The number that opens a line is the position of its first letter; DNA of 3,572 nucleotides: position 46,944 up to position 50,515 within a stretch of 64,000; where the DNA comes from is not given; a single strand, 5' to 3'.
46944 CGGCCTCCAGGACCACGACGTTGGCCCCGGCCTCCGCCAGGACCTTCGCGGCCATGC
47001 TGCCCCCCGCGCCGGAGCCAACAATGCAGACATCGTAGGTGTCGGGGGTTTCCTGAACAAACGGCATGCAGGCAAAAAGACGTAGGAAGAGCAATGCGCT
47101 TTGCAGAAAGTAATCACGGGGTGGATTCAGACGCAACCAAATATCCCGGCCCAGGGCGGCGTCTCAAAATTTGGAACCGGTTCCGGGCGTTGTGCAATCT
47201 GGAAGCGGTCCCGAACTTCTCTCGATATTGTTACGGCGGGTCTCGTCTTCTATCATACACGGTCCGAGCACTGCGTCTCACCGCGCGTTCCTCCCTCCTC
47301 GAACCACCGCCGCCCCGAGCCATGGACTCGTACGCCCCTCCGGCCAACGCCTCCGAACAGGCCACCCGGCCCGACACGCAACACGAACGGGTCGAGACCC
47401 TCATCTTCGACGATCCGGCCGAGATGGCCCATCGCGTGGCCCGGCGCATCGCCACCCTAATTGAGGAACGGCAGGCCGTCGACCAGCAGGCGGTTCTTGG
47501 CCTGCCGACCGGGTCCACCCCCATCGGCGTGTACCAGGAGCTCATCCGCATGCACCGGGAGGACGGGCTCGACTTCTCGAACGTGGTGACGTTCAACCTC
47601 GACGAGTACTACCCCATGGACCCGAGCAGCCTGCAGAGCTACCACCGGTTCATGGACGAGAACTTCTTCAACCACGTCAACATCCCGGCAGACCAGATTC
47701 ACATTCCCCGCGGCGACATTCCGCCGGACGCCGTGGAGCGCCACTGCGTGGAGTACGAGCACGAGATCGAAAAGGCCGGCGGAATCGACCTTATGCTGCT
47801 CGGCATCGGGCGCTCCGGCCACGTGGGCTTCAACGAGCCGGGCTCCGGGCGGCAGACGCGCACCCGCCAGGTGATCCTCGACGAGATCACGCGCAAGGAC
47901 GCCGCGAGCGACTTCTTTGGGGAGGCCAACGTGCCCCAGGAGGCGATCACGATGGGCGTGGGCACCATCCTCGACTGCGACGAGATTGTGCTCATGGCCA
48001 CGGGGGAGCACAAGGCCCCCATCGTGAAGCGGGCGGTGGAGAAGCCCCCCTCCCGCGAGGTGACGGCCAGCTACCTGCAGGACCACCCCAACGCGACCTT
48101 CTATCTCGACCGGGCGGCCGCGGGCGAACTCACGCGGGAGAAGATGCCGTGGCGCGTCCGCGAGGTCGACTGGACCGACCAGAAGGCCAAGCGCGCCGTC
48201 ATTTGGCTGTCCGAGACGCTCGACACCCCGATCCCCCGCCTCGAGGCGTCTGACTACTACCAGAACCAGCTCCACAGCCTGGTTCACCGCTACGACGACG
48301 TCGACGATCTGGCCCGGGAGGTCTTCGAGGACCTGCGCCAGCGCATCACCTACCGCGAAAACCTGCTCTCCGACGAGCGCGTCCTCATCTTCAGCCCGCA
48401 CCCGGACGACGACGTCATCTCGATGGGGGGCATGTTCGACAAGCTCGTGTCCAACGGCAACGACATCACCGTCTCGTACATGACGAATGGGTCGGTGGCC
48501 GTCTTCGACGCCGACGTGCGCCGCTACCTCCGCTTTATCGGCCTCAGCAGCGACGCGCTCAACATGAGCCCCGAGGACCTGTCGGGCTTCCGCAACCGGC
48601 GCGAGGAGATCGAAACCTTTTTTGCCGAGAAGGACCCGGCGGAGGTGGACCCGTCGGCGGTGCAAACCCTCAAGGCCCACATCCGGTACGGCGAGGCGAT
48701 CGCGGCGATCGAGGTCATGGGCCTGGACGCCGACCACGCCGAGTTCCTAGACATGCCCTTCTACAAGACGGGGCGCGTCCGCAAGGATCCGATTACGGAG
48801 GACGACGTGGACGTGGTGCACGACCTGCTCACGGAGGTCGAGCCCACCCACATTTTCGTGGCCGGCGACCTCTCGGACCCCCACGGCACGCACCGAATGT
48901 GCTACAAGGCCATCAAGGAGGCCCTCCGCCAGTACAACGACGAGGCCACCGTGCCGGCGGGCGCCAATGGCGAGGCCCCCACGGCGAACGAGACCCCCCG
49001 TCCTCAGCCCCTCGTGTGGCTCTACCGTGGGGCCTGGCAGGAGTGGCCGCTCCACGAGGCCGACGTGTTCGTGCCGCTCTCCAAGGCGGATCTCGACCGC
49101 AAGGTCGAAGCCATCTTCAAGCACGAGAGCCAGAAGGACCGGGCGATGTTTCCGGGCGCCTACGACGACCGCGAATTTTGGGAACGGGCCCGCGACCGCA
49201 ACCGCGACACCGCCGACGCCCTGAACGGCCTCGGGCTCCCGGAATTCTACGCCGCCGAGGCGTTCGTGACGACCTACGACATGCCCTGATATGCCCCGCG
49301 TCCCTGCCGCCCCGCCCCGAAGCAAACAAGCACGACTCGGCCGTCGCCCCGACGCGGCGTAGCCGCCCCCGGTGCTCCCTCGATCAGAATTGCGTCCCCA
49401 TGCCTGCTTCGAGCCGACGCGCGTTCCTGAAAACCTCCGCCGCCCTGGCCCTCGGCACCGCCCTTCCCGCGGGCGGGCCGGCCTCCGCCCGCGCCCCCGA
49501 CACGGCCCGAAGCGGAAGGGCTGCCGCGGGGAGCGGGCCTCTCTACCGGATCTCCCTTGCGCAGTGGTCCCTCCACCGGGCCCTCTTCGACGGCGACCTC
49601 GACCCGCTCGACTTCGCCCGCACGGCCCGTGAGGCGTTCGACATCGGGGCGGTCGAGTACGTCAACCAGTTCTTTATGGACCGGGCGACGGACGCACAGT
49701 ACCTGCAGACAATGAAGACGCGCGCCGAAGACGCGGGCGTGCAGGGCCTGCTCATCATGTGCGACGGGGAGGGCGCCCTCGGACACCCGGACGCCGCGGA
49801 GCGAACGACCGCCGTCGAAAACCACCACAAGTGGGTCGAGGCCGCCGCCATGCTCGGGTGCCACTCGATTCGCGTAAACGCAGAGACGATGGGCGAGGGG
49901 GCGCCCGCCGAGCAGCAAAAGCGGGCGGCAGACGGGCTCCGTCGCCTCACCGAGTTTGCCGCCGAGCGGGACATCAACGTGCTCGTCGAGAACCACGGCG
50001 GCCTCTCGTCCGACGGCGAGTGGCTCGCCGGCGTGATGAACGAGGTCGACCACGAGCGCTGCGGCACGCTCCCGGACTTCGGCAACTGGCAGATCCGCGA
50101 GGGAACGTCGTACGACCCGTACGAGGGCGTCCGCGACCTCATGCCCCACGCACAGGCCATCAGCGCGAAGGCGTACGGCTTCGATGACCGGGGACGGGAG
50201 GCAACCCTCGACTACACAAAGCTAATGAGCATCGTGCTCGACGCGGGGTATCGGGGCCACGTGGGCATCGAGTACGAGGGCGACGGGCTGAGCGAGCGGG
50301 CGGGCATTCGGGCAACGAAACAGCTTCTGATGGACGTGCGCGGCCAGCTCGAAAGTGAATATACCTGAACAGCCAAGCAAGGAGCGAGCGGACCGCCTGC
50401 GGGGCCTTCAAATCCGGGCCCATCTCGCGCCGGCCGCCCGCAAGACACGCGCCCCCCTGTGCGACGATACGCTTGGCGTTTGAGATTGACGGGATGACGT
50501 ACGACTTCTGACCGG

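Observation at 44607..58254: Periplasmic oxidative (3-keto) glycoside-cleavage-like gene cluster with its own regulator and TonB-dependent receptor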

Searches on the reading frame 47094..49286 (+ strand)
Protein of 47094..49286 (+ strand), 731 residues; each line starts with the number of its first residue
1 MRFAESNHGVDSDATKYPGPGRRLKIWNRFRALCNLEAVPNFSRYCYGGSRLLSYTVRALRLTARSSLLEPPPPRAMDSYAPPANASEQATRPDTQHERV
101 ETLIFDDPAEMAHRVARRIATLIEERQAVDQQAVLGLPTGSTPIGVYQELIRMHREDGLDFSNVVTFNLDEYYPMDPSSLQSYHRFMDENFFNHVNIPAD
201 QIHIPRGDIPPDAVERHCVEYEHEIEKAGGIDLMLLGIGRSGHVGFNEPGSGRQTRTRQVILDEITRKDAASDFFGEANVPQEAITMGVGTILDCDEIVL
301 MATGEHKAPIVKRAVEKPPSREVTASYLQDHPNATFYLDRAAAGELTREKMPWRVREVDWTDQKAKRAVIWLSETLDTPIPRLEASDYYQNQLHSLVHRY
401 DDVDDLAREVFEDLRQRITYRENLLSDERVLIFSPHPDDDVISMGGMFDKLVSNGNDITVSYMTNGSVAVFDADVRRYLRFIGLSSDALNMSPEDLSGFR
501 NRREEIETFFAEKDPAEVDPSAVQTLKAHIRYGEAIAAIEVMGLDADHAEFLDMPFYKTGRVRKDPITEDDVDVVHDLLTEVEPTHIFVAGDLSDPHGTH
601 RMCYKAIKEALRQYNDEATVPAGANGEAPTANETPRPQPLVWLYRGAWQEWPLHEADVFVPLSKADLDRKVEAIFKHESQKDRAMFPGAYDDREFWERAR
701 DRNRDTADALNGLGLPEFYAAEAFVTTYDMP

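Call 5: search_protein_families(library=pfam, proteins=[window:47094-49286:+], max_evalue=0.01)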
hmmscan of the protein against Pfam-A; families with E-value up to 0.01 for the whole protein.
window:47094-49286:+ (731 aa): 2 families
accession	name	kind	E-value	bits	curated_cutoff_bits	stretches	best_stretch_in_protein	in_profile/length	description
PF01182.26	Glucosamine_iso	-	6e-26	92.1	27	1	107-329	2-217/225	Glucosamine-6-phosphate isomerases/6-phosphogluconolactonase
PF02585.22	PIG-L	-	1.3e-17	64.9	28.2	1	431-610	1-128/129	GlcNAc-PI de-N-acetylase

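Call 15: search_solved_structures(query=window:47322-49286:+, max_evalue=0.001)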
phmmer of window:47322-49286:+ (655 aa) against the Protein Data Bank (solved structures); distinct sequences matched with E-value up to 0.001: 23.
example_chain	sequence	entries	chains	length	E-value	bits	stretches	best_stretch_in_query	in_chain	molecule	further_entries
3hn6_A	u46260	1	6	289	1.1e-50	175.8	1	38-270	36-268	Glucosamine-6-phosphate deaminase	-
2bkv_A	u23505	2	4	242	2.8e-50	174.5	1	38-267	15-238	GLUCOSAMINE-6-PHOSPHATE DEAMINASE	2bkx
4r7t_A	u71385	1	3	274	4.7e-49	170.4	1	39-272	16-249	Glucosamine-6-phosphate deaminase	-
5hj5_A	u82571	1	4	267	4.9e-49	170.4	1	39-271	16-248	Glucosamine-6-phosphate deaminase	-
1cd5_A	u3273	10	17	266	1.4e-48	168.9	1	39-271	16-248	PROTEIN (GLUCOSAMINE 6-PHOSPHATE DEAMINASE) | GLUCOSAMINE 6-PHOSPHATE DEAMINASE | GLUCOSAMINE-6-PHOSPHATE DEAMINASE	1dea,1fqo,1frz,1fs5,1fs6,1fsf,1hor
1jt9_A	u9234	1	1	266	1e-47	166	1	39-271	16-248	Glucosamine-6-Phosphate deaminase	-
7lqn_A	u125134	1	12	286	3.4e-47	164.3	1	50-272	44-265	Glucosamine-6-phosphate deaminase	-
1ne7_A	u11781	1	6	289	4.1e-47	164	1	46-271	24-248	Glucosamine-6-phosphate isomerase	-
7lqm_A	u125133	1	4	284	3.4e-44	154.4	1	35-272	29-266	Glucosamine-6-phosphate deaminase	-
2ri0_A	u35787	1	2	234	3.1e-37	131.4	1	49-267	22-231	Glucosamine-6-phosphate deaminase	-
2ri1_A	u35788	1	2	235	3.1e-37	131.4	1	49-267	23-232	Glucosamine-6-phosphate deaminase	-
6nbg_A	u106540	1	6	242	1.8e-18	69.4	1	56-271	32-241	Glucosamine-6-phosphate deaminase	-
1vl1_A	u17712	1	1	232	4.8e-09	38.3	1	38-169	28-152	6-phosphogluconolactonase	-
1pbt_A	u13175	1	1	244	7.6e-09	37.6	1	39-169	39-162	6-phosphogluconolactonase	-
3ico_A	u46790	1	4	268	5.2e-06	28.2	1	23-270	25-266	6-phosphogluconolactonase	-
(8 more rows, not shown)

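Call 47: search_protein_families(library=ncbifam, proteins=[window:47322-49286:+], max_evalue=0.00001)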
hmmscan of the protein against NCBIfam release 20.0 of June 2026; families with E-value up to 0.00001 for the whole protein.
window:47322-49286:+ (655 aa): 9 families
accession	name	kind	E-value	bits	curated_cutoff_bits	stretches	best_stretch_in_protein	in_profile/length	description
NF002557.0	PRK02122.1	subfamily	2e-303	1007.5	384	1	3-653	8-652/653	glucosamine-6-phosphate deaminase-like protein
TIGR00502.1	nagB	equivalog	3.2e-75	252.8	236.9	1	31-272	8-249/259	glucosamine-6-phosphate deaminase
NF001684.0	PRK00443.1-4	subfamily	4.4e-70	236.2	326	1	25-273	2-244/260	glucosamine-6-phosphate deaminase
NF001685.0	PRK00443.1-5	equivalog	1.6e-50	171.8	513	1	38-271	15-248/266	glucosamine-6-phosphate deaminase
NF001682.0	PRK00443.1-1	equivalog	1.6e-44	152.3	528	1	41-266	14-230/262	glucosamine-6-phosphate deaminase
NF009022.0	PRK12358.1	equivalog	3.5e-30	105.3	247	1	28-271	5-238/239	glucosamine-6-phosphate deaminase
NF007291.0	PRK09762.1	equivalog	1.9e-28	99.7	271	1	52-261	28-232/236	galactosamine-6-phosphate isomerase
TIGR01198.1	pgl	equivalog_domain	8.1e-22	77.9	124.45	1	28-269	1-233/234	6-phosphogluconolactonase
TIGR04001.1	thiol_BshB1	equivalog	1.2e-06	28.4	182.5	0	354-393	4-43/226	bacillithiol biosynthesis deacetylase BshB1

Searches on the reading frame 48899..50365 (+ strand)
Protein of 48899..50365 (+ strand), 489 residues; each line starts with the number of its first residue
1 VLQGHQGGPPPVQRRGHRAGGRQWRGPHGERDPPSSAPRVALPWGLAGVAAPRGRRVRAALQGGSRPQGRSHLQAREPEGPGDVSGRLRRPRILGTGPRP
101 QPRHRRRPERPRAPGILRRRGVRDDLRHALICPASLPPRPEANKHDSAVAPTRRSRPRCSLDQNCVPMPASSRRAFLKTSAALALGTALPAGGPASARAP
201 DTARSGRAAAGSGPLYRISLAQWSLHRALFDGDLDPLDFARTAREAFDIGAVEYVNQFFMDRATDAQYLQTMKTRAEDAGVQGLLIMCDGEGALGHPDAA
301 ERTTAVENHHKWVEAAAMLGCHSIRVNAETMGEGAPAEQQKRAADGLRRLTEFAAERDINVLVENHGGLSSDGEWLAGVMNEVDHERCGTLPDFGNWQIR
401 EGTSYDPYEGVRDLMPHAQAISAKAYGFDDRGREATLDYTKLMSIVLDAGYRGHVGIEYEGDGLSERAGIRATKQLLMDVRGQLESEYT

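Call 5: search_protein_families(library=pfam, proteins=[window:48899-50365:+], max_evalue=0.01)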
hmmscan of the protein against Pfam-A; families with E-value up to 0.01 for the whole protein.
window:48899-50365:+ (489 aa): 2 families
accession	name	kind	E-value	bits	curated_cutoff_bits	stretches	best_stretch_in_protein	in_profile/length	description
PF01261.30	AP_endonuc_2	-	8.2e-26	91.6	31.1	1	250-473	10-242/249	Xylose isomerase-like TIM barrel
PF10518.14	TAT_signal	-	0.002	18.4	22.7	1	172-190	3-21/21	TAT (twin-arginine translocation) pathway signal sequence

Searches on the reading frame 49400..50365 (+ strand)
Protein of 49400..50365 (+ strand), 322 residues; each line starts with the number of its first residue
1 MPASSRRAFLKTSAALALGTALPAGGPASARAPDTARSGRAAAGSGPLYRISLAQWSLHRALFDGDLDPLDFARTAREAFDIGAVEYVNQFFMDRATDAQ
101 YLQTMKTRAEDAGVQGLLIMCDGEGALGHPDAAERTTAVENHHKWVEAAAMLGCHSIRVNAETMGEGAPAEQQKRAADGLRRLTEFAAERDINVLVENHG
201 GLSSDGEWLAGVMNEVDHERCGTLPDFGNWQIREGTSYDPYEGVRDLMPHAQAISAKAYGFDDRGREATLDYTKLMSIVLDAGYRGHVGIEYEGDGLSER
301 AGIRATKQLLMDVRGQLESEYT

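Call 12: search_solved_structures(query=window:49400-50365:+, max_evalue=0.01)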
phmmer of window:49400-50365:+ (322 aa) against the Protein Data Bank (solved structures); distinct sequences matched with E-value up to 0.01: 7.
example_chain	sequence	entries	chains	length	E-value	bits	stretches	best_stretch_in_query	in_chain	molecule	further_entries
4ovx_A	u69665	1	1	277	3.2e-108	365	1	46-317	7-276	Xylose isomerase domain protein TIM barrel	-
9m3b_A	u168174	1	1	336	9.6e-05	25.1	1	230-296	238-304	P581a DgpC1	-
7dnm_A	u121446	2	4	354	0.00017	24.3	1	240-299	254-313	AP_endonuc_2 domain-containing protein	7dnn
8qvc_A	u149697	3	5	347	0.00047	22.8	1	243-296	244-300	Xylose isomerase-like TIM barrel domain-containing protein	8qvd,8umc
9m3a_A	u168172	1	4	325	0.0029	20.2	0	241-296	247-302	Xylose isomerase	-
7xrf_A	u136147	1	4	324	0.0046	19.6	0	241-294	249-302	AP_endonuc_2 domain-containing protein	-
7bvr_A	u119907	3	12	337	0.005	19.5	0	241-294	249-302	AP_endonuc_2 domain-containing protein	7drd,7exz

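Call 47: search_protein_families(library=ncbifam, proteins=[window:49400-50365:+], max_evalue=0.00001)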
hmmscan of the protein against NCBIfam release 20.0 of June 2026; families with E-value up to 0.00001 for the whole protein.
window:49400-50365:+ (322 aa): 0 families

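Call 57: search_protein_representatives(protein=window:49400-50365:+)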
Query: 322 residues. Proteins with E-value up to 0.001 (for the whole library): 2745; up to 1e-10: 1286; up to 1e-30: 323. The best 150 are listed.
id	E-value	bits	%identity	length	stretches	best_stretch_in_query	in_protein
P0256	5.5e-115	400.4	62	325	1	4-318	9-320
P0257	3.6e-104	364.9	61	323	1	44-317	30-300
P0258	9.1e-100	350.4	58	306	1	4-316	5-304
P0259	2.8e-98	345.6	59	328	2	62-321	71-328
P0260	6.1e-97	341.1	55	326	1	2-317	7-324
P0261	6.6e-93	327.9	53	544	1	1-317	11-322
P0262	1.6e-90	320.0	57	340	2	60-313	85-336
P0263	1.2e-86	307.3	55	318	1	34-318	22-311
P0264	2.3e-86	306.4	52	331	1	30-316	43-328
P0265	5.8e-86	305.1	52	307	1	5-315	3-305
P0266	2.4e-84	299.8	53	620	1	46-317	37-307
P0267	8.0e-84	298.0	48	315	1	5-311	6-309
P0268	1.1e-82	294.3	50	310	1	5-318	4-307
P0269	1.0e-80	287.8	63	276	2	6-226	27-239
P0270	2.5e-79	283.3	50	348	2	61-311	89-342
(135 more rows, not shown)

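Call 59: search_solved_structures(query=A2, max_evalue=1)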
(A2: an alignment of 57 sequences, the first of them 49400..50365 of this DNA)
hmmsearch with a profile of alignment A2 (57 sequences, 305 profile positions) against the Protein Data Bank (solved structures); distinct sequences matched with E-value up to 1: 49.
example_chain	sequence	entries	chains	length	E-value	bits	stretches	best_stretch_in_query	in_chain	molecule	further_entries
4ovx_A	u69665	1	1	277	3.9e-141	472.7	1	31-304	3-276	Xylose isomerase domain protein TIM barrel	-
9m3b_A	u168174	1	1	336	5.5e-15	58.4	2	222-303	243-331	P581a DgpC1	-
7xrf_A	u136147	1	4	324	9e-15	57.7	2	208-283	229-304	AP_endonuc_2 domain-containing protein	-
7bvr_A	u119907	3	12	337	9e-15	57.7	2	208-283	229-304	AP_endonuc_2 domain-containing protein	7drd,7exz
7bvs_A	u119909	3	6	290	7.9e-11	44.7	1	116-284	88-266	Sugar phosphate isomerase/epimerase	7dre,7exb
8z1i_A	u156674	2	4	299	5.6e-10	41.9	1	34-291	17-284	Art22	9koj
8qvc_A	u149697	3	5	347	8e-10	41.4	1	233-300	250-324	Xylose isomerase-like TIM barrel domain-containing protein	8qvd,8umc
7dnm_A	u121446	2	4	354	9.7e-09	37.9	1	233-295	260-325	AP_endonuc_2 domain-containing protein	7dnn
3wqo_A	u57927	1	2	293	1.3e-08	37.5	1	86-280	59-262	Uncharacterized protein MJ1311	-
9m3a_A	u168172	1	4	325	7.1e-08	35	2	227-282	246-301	Xylose isomerase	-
8xix_A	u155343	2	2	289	3.6e-07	32.7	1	68-226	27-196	D-tagatose 3-epimerase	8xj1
8xiv_A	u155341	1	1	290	3.6e-07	32.7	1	68-226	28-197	D-tagatose 3-epimerase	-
8qrz_A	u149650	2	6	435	7.1e-07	31.7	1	197-303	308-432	Sugar phosphate isomerase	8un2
2zvr_A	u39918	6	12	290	2.4e-06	30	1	115-279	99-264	Uncharacterized protein TM_0416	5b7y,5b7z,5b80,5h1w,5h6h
3cqh_A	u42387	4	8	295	5.9e-06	28.7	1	100-298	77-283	L-ribulose-5-phosphate 3-epimerase ulaE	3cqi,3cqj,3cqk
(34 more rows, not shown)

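Call 65: predict_structure(alignment_id=A2)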
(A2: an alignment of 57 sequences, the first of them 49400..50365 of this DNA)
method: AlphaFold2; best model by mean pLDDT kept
length: 322 residues; sequences in the alignment: 57
mean_pLDDT: 92.5   pTM: 0.85
mean pLDDT of the five models: 92.5, 92.2, 92.1, 92.0, 91.8
residues with pLDDT >= 90: 274; 70-90: 13; 50-70: 25; < 50: 10
segments of 3 or more residues with pLDDT < 50: 28-31
pLDDT, mean of each block of 10 residues (from residue 1): 67 63 51 51 82 99 98 99 99 98 99 99 98 98 99 98 94 98 99 98 98 98 98 97 99 98 98 98 98 98 98 97 88
secondary structure, 60 per line:
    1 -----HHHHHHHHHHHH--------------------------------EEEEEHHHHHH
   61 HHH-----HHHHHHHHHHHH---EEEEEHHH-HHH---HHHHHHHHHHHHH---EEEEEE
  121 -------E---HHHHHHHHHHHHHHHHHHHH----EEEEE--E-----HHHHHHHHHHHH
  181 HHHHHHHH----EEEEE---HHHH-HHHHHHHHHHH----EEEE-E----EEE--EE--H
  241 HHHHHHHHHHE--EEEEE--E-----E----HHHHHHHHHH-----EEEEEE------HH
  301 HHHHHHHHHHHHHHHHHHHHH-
elements in order: H6-17 E50-54 H55-63 H69-80 E84-88 H99-111 E115-120 H132-151 E156-160 H169-188 E193-197 H201-204 H206-216 E221-224 E231-233 H240-250 E254-258 H272-281 E287-292 H299-321

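Call 68: fold_search(model_id=the predicted structure, library=pdb)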
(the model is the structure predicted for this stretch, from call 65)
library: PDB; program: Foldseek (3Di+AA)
matches with E <= 10: 1822; with E <= 0.001: 379
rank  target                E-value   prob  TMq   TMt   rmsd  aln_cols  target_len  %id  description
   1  4ovx                  1.5e-36  1.00  0.82  0.98   0.7       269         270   61  Crystal structure of Xylose isomerase domain protein from Planctomyces limnophilus DSM 3776 (released 2014-02-12)
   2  7drd_G                2.1e-13  1.00  0.64  0.76   4.1       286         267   17  Cryo-EM structure of DgpB-C at 2.85 angstrom resolution (released 2021-12-08)
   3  7drd_C                3.1e-13  1.00  0.64  0.77   4.0       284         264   17  Cryo-EM structure of DgpB-C at 2.85 angstrom resolution (released 2021-12-08)
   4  7drd_A                3.4e-13  1.00  0.64  0.77   4.0       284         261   16  Cryo-EM structure of DgpB-C at 2.85 angstrom resolution (released 2021-12-08)
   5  3cqi_A                2.0e-12  1.00  0.67  0.76   4.1       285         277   15  Crystal Structure of L-xylulose-5-phosphate 3-epimerase UlaE (form B) complex with sulfate (released 2008-11-25)
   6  8qvc_A                2.3e-12  1.00  0.65  0.65   5.0       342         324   15  Deinococcus aerius TR0125 C-glucosyl deglycosidase (CGD), wild type crystal cryoprotected with glycerol (released 2024-05-29)
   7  7dre_A                2.3e-12  1.00  0.62  0.71   4.3       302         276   18  Cryo-EM structure of DfgA-B at 2.54 angstrom resolution (released 2021-12-08)
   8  9koj_A                3.6e-12  1.00  0.63  0.72   5.4       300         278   16  Crystal structure of the isomerase Art22 (released 2025-07-30)
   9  3cqj_B                4.2e-12  1.00  0.65  0.75   4.4       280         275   16  Crystal Structure of L-xylulose-5-phosphate 3-epimerase UlaE (form B) complex with Zn2+ (released 2008-11-25)
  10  9m3a_A                5.8e-12  1.00  0.67  0.67   3.7       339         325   13  Crystal structure of the DgpB2/C2 complex from W974-1 in substrate free form (released 2026-03-04)
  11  3cqi_B                6.5e-12  1.00  0.67  0.78   3.9       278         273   16  Crystal Structure of L-xylulose-5-phosphate 3-epimerase UlaE (form B) complex with sulfate (released 2008-11-25)
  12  8z1i_A                6.9e-12  1.00  0.63  0.73   4.8       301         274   16  Crystal structure of the isomerase Art22 with ethylene glycol (released 2025-04-16)
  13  8z1i_B                9.1e-12  1.00  0.65  0.77   5.0       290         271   16  Crystal structure of the isomerase Art22 with ethylene glycol (released 2025-04-16)
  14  7exz_A                9.6e-12  1.00  0.63  0.63   6.0       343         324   14  DgpB-DgpC complex apo 2.5 angstrom (released 2021-11-03)
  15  2zds_B                1.0e-11  1.00  0.64  0.64   5.5       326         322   15  Crystal Structure of SCO6571 from Streptomyces coelicolor A3(2) (released 2008-12-02)
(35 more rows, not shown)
